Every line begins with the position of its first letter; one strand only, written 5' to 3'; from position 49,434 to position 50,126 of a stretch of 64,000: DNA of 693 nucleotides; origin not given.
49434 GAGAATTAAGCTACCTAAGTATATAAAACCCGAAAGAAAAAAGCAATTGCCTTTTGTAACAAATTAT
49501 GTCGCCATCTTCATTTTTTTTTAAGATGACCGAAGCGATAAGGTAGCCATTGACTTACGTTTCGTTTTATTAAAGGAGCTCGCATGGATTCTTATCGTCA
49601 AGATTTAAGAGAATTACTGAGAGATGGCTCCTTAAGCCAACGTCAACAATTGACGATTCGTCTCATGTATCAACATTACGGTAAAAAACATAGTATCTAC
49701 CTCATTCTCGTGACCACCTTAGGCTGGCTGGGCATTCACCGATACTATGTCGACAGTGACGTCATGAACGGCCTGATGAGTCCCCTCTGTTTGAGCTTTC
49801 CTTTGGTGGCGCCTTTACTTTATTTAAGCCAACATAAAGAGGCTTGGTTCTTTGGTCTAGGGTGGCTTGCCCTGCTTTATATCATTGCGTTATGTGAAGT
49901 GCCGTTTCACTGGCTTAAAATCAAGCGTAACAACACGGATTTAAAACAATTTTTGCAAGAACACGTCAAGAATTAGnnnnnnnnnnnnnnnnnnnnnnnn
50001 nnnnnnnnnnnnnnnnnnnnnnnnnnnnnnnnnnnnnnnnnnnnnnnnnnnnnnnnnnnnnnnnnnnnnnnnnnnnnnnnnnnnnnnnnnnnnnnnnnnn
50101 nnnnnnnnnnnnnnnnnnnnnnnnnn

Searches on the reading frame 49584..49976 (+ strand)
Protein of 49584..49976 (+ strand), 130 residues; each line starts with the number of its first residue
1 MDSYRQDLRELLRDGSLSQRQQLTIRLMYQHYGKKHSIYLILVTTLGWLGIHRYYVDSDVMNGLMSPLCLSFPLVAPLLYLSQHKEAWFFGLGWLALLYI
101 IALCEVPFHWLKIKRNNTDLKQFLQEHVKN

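Call 25: search_protein_families(library=pfam, proteins=[window:49584-49976:+], max_evalue=0.001)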
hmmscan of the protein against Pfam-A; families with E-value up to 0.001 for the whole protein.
window:49584-49976:+ (130 aa): 1 family
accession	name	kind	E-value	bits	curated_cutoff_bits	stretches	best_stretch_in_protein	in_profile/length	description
PF05154.21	TM2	-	0.00023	21.7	27.9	0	33-69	2-38/51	TM2 domain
